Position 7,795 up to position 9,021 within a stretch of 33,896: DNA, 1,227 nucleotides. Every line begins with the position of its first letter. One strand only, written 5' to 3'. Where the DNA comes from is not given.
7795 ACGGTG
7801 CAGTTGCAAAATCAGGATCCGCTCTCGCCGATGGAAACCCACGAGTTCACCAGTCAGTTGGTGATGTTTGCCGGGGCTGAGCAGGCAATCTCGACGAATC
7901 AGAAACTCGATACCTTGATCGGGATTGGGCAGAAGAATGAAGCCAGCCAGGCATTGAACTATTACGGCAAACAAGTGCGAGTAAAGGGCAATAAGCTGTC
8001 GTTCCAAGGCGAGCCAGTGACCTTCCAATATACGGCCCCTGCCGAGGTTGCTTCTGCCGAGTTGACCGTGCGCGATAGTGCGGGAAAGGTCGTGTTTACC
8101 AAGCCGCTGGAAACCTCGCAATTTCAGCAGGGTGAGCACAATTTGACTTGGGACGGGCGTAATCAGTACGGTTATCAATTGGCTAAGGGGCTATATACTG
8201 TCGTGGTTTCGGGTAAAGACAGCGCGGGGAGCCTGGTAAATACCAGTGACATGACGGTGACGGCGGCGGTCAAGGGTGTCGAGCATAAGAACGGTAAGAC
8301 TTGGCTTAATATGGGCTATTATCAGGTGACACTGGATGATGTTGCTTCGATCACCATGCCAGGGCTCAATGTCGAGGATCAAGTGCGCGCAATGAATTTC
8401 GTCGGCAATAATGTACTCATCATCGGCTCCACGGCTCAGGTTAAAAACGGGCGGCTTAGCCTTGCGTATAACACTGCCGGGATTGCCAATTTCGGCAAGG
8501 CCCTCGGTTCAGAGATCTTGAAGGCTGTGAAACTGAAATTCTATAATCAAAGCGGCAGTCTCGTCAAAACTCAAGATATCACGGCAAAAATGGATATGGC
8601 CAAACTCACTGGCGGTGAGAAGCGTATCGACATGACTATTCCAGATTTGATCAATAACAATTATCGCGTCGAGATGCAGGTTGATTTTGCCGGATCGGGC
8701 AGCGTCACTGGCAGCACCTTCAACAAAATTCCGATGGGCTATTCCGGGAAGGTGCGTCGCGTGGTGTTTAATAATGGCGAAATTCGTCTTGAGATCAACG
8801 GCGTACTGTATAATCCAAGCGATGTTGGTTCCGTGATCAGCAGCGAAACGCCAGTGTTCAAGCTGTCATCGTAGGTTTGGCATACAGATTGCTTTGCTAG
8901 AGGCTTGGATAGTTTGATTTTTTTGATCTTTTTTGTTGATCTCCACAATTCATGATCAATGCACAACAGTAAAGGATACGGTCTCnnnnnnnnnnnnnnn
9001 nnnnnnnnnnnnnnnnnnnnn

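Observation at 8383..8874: FlgD carries a second, tandem copy of its hook-cap (Tudor/Ig-like) module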

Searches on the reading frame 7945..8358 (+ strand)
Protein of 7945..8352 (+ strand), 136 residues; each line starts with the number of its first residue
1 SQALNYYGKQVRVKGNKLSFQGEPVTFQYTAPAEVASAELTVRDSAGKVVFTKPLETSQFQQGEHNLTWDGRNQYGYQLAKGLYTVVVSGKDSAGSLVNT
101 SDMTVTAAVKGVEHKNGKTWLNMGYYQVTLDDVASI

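Call 4: search_protein_families(library=pfam, proteins=[window:7945-8352:+], max_evalue=1)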
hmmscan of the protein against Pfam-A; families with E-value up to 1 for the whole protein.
window:7945-8352:+ (136 aa): 12 families
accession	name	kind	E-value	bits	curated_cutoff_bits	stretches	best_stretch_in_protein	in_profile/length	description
PF13860.13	FlgD_ig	-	1.1e-18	67.4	27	1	15-91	1-76/79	FlgD Ig-like domain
PF13861.12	FLgD_tudor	-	7.8e-06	26.4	26.9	1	2-133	5-57/58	FlgD Tudor-like domain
PF10029.15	DUF2271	-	0.033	14.4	27.3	1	61-118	73-131/136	Predicted periplasmic protein (DUF2271)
PF19077.6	Big_13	-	0.036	15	27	1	75-106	68-99/102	Bacterial Ig-like domain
PF01835.25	MG2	-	0.051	14.4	32.8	1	30-91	28-83/96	MG2 domain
PF13585.12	CHU_C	-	0.053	14.1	27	1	34-90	25-72/86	CHU_C Type IX secretion signal domain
PF13269.11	DUF4060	-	0.075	13.7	21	1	74-113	28-67/74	Protein of unknown function (DUF4060)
PF18565.7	Glyco_hydro2_C5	-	0.12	12.7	32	0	82-111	16-45/103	Glycoside hydrolase family 2 C-terminal domain 5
PF18911.6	PKD_4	-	0.13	12.8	27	0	80-106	58-84/85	PKD domain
PF18962.6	Por_Secre_tail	-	0.15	12.8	27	1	30-92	15-66/75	Secretion system C-terminal sorting domain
PF20608.4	Phage_tube_C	-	0.2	12.5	24.1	0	91-129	29-63/82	Phage tail tube protein C-terminal domain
PF00801.26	PKD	-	0.24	11.9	23.5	0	52-105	35-80/80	PKD domain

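Call 77: search_protein_representatives(alignment_id=A6)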
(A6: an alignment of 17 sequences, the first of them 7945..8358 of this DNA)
Query: 17 sequences, 134 profile positions. Proteins with E-value up to 0.001 (for the whole library): 24424; up to 1e-10: 6277; up to 1e-30: 349. The best 150 are listed.
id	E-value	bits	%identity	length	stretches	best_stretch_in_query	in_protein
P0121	2.7e-147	500.0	-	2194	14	14-109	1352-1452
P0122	3.6e-145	493.1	-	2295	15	21-96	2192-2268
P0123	4.7e-139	473.3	-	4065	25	39-98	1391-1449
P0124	6.6e-118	404.9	-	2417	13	10-94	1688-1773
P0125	1.6e-116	400.4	-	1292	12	17-99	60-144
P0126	2.1e-115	396.8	-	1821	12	18-102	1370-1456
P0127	1.4e-111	384.4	-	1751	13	23-98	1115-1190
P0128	1.5e-105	364.9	-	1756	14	38-100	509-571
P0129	8.1e-92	320.4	-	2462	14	24-98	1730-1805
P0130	3.0e-91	318.6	-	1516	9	21-92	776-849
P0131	9.5e-91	317.0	-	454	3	1-133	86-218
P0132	1.8e-86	303.2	-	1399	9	23-93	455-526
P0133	2.7e-86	302.6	-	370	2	2-133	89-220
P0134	1.8e-85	299.9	-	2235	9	11-100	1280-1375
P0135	3.0e-84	295.9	-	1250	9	21-99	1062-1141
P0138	1.0e-81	287.7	-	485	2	1-132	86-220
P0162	9.8e-64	229.5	-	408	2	1-133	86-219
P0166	5.2e-63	227.2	-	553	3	1-131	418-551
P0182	1.5e-57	209.6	-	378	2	2-133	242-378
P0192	1.7e-54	199.6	-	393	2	2-133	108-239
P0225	2.5e-48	179.7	-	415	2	3-132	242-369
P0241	2.0e-46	173.5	-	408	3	4-96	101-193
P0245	1.4e-45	170.8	-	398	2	1-133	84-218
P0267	2.8e-43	163.3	-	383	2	2-132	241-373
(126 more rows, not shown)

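Call 78: search_protein_families(library=pfam, proteins=[P0131, P0166, P0138, P0162, P0225, P0241, P0182, P0192, P0245, P0267], max_evalue=0.00001)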
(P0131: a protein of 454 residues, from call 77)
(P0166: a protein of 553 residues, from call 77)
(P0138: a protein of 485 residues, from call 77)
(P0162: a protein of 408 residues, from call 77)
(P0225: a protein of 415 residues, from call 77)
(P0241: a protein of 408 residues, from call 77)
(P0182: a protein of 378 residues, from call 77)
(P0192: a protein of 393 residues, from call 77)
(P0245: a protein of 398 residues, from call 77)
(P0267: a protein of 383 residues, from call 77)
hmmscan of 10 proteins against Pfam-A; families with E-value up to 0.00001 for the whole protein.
P0131 (454 aa): 6 families
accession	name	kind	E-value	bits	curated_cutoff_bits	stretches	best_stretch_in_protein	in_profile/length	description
PF13860.13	FlgD_ig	-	1.2e-36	125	27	3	330-398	9-78/79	FlgD Ig-like domain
PF03963.19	FlgD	-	9.7e-18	64.6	27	1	10-74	10-74/75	Flagellar hook capping protein - N-terminal region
PF13861.12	FLgD_tudor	-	4.4e-16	59.3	26.9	1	230-439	3-58/58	FlgD Tudor-like domain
PF13585.12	CHU_C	-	2.3e-15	56.9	27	0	324-400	5-78/86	CHU_C Type IX secretion signal domain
PF11589.14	DUF3244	-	1.9e-07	31.4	25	0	264-312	37-84/96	Domain of unknown function (DUF3244)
PF18962.6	Por_Secre_tail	-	2.8e-06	28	27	0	263-314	17-65/75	Secretion system C-terminal sorting domain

P0166 (553 aa): 5 families
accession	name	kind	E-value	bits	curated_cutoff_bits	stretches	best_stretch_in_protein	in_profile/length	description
PF13860.13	FlgD_ig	-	1.9e-52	175.6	27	3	287-361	5-78/79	FlgD Ig-like domain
PF13585.12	CHU_C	-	4.7e-17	62.3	27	0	304-361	25-75/86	CHU_C Type IX secretion signal domain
PF03963.19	FlgD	-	2.8e-15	56.7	27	1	31-86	19-74/75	Flagellar hook capping protein - N-terminal region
PF13861.12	FLgD_tudor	-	2.4e-10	40.9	26.9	0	102-233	4-57/58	FlgD Tudor-like domain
PF10029.15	DUF2271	-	2.1e-06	27.9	27.3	0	467-506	63-102/136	Predicted periplasmic protein (DUF2271)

P0138 (485 aa): 5 families
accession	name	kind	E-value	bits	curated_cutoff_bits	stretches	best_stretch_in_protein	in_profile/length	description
PF13860.13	FlgD_ig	-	4.8e-32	110.2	27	2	251-323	3-76/79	FlgD Ig-like domain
PF03963.19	FlgD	-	2.6e-19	69.6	27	1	13-74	13-74/75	Flagellar hook capping protein - N-terminal region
PF13585.12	CHU_C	-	2.8e-13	50.3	27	0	125-175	28-72/86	CHU_C Type IX secretion signal domain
PF13861.12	FLgD_tudor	-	5.1e-13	49.4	26.9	1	85-217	3-57/58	FlgD Tudor-like domain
PF10029.15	DUF2271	-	1.3e-06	28.7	27.3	0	141-184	68-111/136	Predicted periplasmic protein (DUF2271)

P0162 (408 aa): 4 families
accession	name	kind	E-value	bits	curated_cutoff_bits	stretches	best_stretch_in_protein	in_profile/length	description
PF13860.13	FlgD_ig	-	6.8e-25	87.3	27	1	102-174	3-76/79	FlgD Ig-like domain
PF03963.19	FlgD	-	3.8e-17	62.7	27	1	13-74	13-74/75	Flagellar hook capping protein - N-terminal region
PF13861.12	FLgD_tudor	-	4.3e-14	52.9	26.9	1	232-391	4-58/58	FlgD Tudor-like domain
PF13585.12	CHU_C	-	3.7e-07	30.6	27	0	106-173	12-72/86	CHU_C Type IX secretion signal domain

P0225 (415 aa): 4 families
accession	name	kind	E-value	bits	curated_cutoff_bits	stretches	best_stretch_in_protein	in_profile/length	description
PF13860.13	FlgD_ig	-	5.6e-32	110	27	2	260-327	9-77/79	FlgD Ig-like domain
PF03963.19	FlgD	-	7.7e-11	42.5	27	1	10-76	8-74/75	Flagellar hook capping protein - N-terminal region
PF10029.15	DUF2271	-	4.1e-07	30.2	27.3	0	145-180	73-108/136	Predicted periplasmic protein (DUF2271)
PF13585.12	CHU_C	-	2e-06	28.3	27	0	270-325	23-72/86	CHU_C Type IX secretion signal domain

P0241 (408 aa): 4 families
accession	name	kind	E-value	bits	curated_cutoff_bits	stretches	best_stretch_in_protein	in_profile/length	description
PF13860.13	FlgD_ig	-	7.1e-36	122.5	27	3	198-269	3-76/79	FlgD Ig-like domain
PF03963.19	FlgD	-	3.8e-15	56.3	27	1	24-86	12-74/75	Flagellar hook capping protein - N-terminal region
PF10029.15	DUF2271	-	5.9e-07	29.7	27.3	0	239-270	73-104/136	Predicted periplasmic protein (DUF2271)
PF13585.12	CHU_C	-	5.4e-06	26.9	27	0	131-185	25-73/86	CHU_C Type IX secretion signal domain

P0182 (378 aa): 3 families
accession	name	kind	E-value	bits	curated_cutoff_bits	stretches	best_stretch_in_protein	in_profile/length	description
PF13860.13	FlgD_ig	-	1.3e-27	96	27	2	263-328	10-76/79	FlgD Ig-like domain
PF03963.19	FlgD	-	5.9e-22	78.1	27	1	5-76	3-74/75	Flagellar hook capping protein - N-terminal region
PF13861.12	FLgD_tudor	-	1.1e-06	29.2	26.9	0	87-223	3-57/58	FlgD Tudor-like domain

P0192 (393 aa): 4 families
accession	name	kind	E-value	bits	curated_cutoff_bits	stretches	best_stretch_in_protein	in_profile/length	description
PF13860.13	FlgD_ig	-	8.2e-27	93.4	27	2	127-195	6-77/79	FlgD Ig-like domain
PF03963.19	FlgD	-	1.4e-20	73.7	27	1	25-95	4-74/75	Flagellar hook capping protein - N-terminal region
PF13861.12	FLgD_tudor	-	3.4e-09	37.2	26.9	1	104-235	1-57/58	FlgD Tudor-like domain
PF13585.12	CHU_C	-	7.3e-09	36.1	27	0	282-333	27-72/86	CHU_C Type IX secretion signal domain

P0245 (398 aa): 4 families
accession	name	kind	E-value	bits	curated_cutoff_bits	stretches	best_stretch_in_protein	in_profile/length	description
PF13860.13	FlgD_ig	-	6.9e-31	106.5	27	2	98-174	1-77/79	FlgD Ig-like domain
PF03963.19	FlgD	-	6e-23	81.3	27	1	7-71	9-73/75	Flagellar hook capping protein - N-terminal region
PF13861.12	FLgD_tudor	-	6.2e-15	55.6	26.9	1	235-363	9-57/58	FlgD Tudor-like domain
PF13585.12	CHU_C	-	3.5e-06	27.5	27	0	117-178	24-79/86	CHU_C Type IX secretion signal domain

P0267 (383 aa): 4 families
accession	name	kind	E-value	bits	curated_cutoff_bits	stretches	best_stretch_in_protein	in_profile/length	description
PF13860.13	FlgD_ig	-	1.4e-34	118.3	27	2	107-178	6-77/79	FlgD Ig-like domain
PF03963.19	FlgD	-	1.5e-21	76.8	27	1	10-71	12-73/75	Flagellar hook capping protein - N-terminal region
PF13861.12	FLgD_tudor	-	7.9e-17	61.6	26.9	2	241-370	5-57/58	FlgD Tudor-like domain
PF10029.15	DUF2271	-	4.8e-06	26.8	27.3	0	298-334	72-109/136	Predicted periplasmic protein (DUF2271)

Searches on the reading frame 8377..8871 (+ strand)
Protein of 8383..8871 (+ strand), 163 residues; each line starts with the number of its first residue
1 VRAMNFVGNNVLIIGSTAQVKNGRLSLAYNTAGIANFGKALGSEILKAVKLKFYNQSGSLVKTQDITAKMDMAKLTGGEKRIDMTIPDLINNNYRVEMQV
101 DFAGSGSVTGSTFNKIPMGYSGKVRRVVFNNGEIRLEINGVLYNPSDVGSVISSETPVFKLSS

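Call 4: search_protein_families(library=pfam, proteins=[window:8383-8871:+], max_evalue=1)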
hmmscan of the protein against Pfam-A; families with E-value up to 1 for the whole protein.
window:8383-8871:+ (163 aa): 2 families
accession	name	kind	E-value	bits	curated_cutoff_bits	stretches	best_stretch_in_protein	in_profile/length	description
PF13115.11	YtkA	-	0.028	15.5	25.9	1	49-104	24-78/85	YtkA-like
PF13861.12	FLgD_tudor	-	0.065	13.9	26.9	1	1-148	4-57/58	FlgD Tudor-like domain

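Call 50: predict_structure(alignment_id=A5)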
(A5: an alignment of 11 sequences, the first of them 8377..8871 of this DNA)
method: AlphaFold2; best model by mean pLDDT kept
length: 165 residues; sequences in the alignment: 11
mean_pLDDT: 81.5   pTM: 0.73
mean pLDDT of the five models: 81.5, 74.1, 73.1, 71.6, 70.8
residues with pLDDT >= 90: 22; 70-90: 125; 50-70: 11; < 50: 7
segments of 3 or more residues with pLDDT < 50: 107-113
pLDDT, mean of each block of 10 residues (from residue 1): 86 80 84 76 79 88 91 83 87 86 64 56 88 89 85 85 78
secondary structure, 60 per line:
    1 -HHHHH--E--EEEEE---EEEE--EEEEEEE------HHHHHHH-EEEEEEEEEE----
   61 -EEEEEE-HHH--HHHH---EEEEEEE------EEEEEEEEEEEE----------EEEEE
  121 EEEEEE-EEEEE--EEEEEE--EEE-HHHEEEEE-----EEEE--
elements in order: H2-6 E12-16 E20-23 E26-32 H39-45 E47-56 E62-67 H74-77 E81-87 E94-105 E116-126 E128-132 E135-140 E143-145 E150-154 E160-163

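Call 53: fold_search(model_id=the predicted structure, library=pdb)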
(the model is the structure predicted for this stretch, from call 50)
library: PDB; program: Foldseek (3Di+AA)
matches with E <= 10: 1101; with E <= 0.001: 17
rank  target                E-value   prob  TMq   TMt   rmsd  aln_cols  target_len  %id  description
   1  3c12                  4.8e-07  1.00  0.57  0.65   4.2       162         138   16  Crystal Structure of FlgD from Xanthomonas campestris: Insights into the Hook Capping Essential for Flagellar Assembly (released 2008-12-09)
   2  4zzk_A                9.0e-07  1.00  0.40  0.43   7.6       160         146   12  Crystal structure of truncated FlgD (monoclinic form) from the human pathogen Helicobacter pylori (released 2016-02-24)
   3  4zzf                  1.5e-06  1.00  0.41  0.45   7.5       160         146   13  Crystal structure of truncated FlgD (tetragonal form) from the human pathogen Helicobacter pylori (released 2016-02-24)
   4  3osv_C                8.3e-06  1.00  0.49  0.59   4.6       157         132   13  The crytsal structure of FLGD from P. Aeruginosa (released 2011-05-04)
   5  3osv_D                9.8e-06  1.00  0.45  0.55   5.8       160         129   13  The crytsal structure of FLGD from P. Aeruginosa (released 2011-05-04)
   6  7bhq_B                1.2e-05  1.00  0.42  0.36   6.7       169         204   13  In situ assembled Salmonella FlgD hook cap complex (released 2021-05-05)
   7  7eha_D                1.3e-05  1.00  0.47  0.49   5.7       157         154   15  Crystal structure of the flagellar hook cap from Salmonella enterica serovar Typhimurium (released 2021-11-24)
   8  3osv_A                1.4e-05  1.00  0.48  0.57   5.1       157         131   14  The crytsal structure of FLGD from P. Aeruginosa (released 2011-05-04)
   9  7eh9_B                1.5e-05  1.00  0.41  0.47   6.1       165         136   14  Crystal structure of the flagellar hook cap fragment from Salmonella enterica serovar Typhimurium (released 2021-11-24)
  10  7eha_A                2.3e-05  1.00  0.45  0.43   6.1       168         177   13  Crystal structure of the flagellar hook cap from Salmonella enterica serovar Typhimurium (released 2021-11-24)
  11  7eha_E                2.3e-05  1.00  0.42  0.41   6.5       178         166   13  Crystal structure of the flagellar hook cap from Salmonella enterica serovar Typhimurium (released 2021-11-24)
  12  3osv_B                2.7e-05  1.00  0.48  0.58   4.9       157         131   15  The crytsal structure of FLGD from P. Aeruginosa (released 2011-05-04)
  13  7eha_B                5.4e-05  1.00  0.44  0.44   6.3       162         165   15  Crystal structure of the flagellar hook cap from Salmonella enterica serovar Typhimurium (released 2021-11-24)
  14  7bhq_D                8.4e-05  1.00  0.45  0.39   6.0       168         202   14  In situ assembled Salmonella FlgD hook cap complex (released 2021-05-05)
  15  7bhq_C                9.5e-05  1.00  0.44  0.38   6.3       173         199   13  In situ assembled Salmonella FlgD hook cap complex (released 2021-05-05)
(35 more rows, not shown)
